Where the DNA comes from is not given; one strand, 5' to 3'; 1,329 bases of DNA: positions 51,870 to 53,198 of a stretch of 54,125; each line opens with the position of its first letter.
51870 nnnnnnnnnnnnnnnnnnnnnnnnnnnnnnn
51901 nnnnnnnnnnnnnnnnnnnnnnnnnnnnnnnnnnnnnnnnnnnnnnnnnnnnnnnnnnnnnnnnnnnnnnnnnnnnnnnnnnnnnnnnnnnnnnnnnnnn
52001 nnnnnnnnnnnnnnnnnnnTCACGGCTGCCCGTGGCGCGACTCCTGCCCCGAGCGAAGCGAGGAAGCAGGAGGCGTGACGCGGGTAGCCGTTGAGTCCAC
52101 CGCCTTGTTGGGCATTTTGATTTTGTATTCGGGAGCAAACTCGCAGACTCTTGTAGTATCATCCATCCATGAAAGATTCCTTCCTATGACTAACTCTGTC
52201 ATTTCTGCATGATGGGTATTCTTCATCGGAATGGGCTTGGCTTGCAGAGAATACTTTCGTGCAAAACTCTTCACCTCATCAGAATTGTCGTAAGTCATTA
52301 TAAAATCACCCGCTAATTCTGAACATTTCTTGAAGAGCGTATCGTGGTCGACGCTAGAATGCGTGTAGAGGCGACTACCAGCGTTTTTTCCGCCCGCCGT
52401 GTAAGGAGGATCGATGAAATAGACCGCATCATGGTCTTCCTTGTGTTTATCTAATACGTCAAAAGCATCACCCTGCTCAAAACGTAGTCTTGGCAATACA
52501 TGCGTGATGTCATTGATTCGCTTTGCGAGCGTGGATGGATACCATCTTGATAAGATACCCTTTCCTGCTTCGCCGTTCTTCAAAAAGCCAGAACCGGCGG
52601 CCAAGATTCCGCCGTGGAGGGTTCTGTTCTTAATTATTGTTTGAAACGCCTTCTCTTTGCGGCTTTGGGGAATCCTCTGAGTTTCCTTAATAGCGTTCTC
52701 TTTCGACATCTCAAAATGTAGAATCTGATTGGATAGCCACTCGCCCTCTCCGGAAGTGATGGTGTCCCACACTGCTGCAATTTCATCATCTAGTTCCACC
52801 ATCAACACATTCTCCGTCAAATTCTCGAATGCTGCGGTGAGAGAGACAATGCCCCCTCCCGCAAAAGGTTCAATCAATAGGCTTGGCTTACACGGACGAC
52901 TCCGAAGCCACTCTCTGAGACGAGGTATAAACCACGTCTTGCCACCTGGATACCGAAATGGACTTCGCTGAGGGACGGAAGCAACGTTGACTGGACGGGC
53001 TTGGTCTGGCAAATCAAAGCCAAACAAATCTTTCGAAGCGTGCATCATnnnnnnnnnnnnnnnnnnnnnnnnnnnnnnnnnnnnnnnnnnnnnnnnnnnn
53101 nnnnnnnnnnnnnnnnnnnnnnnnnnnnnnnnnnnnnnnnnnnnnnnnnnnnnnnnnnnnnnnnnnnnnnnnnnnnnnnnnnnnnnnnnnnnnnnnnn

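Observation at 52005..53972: Complete integron cassette carrying a restriction-modification system, absent from the ORF track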

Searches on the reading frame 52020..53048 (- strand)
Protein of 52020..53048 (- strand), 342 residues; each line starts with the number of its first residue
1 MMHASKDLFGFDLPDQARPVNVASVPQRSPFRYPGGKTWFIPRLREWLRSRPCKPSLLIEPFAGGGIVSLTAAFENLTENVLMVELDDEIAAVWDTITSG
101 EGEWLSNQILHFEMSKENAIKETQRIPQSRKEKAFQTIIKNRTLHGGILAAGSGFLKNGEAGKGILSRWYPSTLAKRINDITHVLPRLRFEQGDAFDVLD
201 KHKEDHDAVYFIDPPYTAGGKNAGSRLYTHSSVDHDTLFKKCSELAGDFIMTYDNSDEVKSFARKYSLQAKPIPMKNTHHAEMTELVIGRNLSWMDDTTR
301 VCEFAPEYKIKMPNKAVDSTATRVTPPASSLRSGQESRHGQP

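Call 5: search_protein_families(library=pfam, proteins=[window:52020-53048:-], max_evalue=0.01)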
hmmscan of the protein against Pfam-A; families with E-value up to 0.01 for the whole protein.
window:52020-53048:- (342 aa): 1 family
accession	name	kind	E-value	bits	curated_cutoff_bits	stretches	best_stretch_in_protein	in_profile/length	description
PF02086.21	MethyltransfD12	-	7.2e-13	49.3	22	1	33-266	1-242/253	D12 class N6 adenine-specific DNA methyltransferase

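Call 58: search_protein_families(library=ncbifam, proteins=[window:52020-53048:-], max_evalue=0.001)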
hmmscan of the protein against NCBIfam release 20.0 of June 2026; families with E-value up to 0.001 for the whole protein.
window:52020-53048:- (342 aa): 1 family
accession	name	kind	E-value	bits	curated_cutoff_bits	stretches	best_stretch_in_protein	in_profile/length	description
TIGR00571.1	dam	subfamily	1.5e-09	37.9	114.85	1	30-266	4-239/267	Dam family site-specific DNA-(adenine-N6)-methyltransferase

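Call 73: search_protein_families(library=padloc, proteins=[window:52020-53048:-], max_evalue=0.001)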
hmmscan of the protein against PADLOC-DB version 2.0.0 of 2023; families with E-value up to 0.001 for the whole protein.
window:52020-53048:- (342 aa): 13 families
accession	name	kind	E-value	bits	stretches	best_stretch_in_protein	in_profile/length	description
PDLC04018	PD-Lambda-5_B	-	3.3e-39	132.9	1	28-291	5-271/291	-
PDLC03358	MTase_II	-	1.2e-26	91.7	1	28-267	5-249/301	Type II methyltransferase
PDLC03247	MTase_II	-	5.4e-19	66.5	1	28-262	3-231/282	Type II methyltransferase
PDLC04019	PD-Lambda-5_B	-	2.7e-15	54.7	1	27-182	3-161/167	-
PDLC03717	oMTase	-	1.1e-13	49.2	1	28-267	3-237/285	orphan methyltransferase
PDLC03294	MTase_II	-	9.8e-11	39.8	1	28-258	5-234/272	Type II methyltransferase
PDLC03244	MTase_II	-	1.7e-07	28.7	1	25-251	25-246/295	Type II methyltransferase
PDLC03266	MTase_II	-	4.8e-07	27.5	1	31-229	18-210/285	Type II methyltransferase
PDLC03281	MTase_II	-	8.5e-07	27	1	28-264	32-265/309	Type II methyltransferase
PDLC03261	MTase_II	-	1.6e-06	24.7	1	29-266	26-259/643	Type II methyltransferase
PDLC03729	oMTase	-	9.8e-06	23.2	1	27-107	4-76/275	orphan methyltransferase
PDLC03340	MTase_II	-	9.4e-05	20.1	0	57-103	22-66/228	Type II methyltransferase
PDLC03383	MTase_II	-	0.00073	17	0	28-117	19-105/318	Type II methyltransferase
